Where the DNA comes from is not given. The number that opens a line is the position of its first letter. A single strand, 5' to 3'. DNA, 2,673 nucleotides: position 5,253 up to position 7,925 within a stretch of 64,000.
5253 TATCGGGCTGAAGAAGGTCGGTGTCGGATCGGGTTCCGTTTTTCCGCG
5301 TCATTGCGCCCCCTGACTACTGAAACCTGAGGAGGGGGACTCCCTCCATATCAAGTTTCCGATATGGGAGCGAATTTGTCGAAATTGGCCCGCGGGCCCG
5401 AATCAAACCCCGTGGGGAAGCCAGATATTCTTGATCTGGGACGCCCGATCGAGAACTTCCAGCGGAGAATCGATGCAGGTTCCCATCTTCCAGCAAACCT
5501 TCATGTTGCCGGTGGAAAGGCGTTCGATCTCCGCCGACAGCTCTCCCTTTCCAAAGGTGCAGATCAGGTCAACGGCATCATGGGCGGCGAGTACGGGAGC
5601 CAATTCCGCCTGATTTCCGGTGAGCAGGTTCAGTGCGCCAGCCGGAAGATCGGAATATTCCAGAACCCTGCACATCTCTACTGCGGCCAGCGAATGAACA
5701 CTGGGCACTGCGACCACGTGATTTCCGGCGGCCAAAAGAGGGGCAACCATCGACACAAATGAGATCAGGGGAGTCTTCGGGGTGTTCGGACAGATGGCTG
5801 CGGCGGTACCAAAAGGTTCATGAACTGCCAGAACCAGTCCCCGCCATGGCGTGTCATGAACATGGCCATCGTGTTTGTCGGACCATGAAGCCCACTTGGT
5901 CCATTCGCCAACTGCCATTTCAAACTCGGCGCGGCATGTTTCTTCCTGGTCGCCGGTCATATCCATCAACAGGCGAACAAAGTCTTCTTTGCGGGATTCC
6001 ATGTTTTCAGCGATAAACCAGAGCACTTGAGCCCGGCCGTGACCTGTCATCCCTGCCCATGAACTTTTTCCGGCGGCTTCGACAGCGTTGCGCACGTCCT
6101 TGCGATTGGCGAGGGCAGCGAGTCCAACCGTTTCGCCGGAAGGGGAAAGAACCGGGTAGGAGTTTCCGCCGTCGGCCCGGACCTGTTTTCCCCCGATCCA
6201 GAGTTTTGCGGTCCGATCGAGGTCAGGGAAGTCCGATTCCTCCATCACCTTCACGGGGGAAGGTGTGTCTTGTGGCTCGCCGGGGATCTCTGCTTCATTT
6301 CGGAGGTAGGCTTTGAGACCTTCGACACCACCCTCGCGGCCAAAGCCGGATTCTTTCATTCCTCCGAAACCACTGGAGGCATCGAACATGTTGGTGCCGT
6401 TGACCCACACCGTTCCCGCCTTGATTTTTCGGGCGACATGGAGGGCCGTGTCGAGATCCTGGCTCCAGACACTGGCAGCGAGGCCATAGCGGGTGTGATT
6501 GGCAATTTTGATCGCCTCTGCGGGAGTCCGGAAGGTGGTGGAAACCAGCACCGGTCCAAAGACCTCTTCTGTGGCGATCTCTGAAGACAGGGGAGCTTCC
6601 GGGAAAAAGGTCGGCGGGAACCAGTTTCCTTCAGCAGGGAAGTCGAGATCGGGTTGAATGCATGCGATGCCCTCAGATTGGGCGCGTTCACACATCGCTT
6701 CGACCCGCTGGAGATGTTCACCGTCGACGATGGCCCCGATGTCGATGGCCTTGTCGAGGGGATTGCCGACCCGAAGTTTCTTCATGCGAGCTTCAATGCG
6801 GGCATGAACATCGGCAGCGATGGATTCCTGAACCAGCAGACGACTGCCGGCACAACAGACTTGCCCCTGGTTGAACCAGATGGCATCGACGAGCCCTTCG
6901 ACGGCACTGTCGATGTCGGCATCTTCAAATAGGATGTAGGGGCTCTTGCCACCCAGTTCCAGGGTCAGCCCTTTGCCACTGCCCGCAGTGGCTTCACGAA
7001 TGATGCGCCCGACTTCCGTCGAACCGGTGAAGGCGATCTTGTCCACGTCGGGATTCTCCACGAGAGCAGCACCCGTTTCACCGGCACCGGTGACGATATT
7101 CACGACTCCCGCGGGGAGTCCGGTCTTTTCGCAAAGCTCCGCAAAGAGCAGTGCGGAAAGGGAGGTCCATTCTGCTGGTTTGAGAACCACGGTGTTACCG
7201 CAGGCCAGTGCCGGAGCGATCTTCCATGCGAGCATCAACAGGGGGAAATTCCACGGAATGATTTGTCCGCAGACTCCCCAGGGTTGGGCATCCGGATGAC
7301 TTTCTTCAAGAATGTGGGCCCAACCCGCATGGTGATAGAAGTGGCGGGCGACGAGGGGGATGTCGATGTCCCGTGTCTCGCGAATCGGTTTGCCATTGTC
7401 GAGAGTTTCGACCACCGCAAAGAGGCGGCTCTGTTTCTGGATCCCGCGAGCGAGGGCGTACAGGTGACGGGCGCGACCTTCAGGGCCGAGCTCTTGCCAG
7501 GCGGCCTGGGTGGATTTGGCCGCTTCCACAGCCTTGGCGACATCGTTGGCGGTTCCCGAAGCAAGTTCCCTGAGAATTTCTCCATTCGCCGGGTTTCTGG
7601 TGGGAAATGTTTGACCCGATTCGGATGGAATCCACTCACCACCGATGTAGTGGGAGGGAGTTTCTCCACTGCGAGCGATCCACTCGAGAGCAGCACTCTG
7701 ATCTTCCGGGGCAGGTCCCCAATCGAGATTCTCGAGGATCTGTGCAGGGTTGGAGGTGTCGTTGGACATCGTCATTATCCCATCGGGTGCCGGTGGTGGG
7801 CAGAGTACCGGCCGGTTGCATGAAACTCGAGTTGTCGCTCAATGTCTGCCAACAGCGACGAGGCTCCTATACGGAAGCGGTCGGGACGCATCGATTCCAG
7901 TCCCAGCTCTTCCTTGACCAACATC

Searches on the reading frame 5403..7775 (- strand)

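Call 77: search_protein_families(library=pfam, proteins=[window:5403-7775:-], max_evalue=0.00001)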
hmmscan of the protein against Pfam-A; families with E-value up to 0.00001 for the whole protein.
window:5403-7775:- (790 aa): 2 families
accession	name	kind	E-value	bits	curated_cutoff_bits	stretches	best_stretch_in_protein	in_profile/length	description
PF00171.27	Aldedh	-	1.6e-187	624.1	23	2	48-492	1-457/461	Aldehyde dehydrogenase family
PF07368.16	DUF1487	-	4.9e-07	29.9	23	0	281-335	9-61/215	Protein of unknown function (DUF1487)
